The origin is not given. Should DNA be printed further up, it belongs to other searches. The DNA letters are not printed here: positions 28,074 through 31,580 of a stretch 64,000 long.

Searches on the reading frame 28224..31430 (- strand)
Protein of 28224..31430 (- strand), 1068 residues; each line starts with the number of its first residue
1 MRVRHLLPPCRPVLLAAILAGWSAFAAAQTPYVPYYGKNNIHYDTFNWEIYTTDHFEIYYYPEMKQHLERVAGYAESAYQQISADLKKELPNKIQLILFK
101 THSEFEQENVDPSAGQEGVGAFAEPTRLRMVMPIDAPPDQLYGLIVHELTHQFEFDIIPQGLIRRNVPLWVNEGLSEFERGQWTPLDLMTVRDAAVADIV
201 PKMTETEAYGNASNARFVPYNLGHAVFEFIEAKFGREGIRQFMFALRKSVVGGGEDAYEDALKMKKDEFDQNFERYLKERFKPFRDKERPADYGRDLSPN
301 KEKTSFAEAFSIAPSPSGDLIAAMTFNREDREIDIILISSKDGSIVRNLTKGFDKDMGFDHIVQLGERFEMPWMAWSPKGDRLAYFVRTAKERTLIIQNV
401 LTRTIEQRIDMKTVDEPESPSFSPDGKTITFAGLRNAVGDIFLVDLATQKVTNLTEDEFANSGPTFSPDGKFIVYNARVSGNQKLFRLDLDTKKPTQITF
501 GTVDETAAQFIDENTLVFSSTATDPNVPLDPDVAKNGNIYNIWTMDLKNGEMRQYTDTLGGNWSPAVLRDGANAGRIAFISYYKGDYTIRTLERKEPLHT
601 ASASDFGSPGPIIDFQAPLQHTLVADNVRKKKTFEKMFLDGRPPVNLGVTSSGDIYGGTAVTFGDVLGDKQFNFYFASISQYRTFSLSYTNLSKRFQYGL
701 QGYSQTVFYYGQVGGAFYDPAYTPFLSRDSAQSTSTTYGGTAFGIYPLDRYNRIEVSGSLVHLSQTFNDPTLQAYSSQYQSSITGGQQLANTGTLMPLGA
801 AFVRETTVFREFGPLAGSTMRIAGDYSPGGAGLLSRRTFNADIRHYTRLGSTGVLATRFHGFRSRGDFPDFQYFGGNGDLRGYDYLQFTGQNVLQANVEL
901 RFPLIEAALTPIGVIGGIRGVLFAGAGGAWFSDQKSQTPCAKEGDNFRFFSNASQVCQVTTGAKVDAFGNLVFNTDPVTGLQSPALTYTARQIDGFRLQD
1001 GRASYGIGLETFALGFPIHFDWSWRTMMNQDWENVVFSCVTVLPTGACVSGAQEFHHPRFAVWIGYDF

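Call 12: search_protein_families(library=ncbifam, proteins=[window:28224-31430:-], max_evalue=0.01)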
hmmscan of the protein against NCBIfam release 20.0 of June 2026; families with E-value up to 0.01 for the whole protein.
window:28224-31430:- (1068 aa): 8 families
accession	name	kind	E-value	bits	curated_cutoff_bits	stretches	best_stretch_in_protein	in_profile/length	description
TIGR02800.1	propeller_TolB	equivalog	8.6e-24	84.2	343.15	1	375-588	197-391/418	Tol-Pal system beta propeller repeat protein TolB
NF002183.0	PRK01029.1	equivalog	2.9e-15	56.3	405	1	375-502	287-414/429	Tol-Pal system protein TolB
NF053518.1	DipepPtdsDpp5Prph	equivalog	3.5e-10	39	900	1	374-522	200-361/655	dipeptidyl-peptidase Dpp5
NF033523.0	lasso_peptidase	equivalog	1e-07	31.1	400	1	462-524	91-154/638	Atxe2 family lasso peptide isopeptidase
NF003124.0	PRK04043.1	equivalog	2.7e-07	29.7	428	1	380-588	199-393/419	Tol-Pal system protein TolB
NF033876.2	flagella_HExxH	equivalog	5.4e-07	29.4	205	1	143-270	131-256/384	flagellinolysin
NF052339.1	hydrazine_alpha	equivalog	0.0035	15.3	800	0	533-595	122-188/804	hydrazine synthase subunit alpha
NF052279.1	lipo_TamL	exception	0.0093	14.4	400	0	883-1007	632-743/747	translocation and assembly module lipoprotein TamL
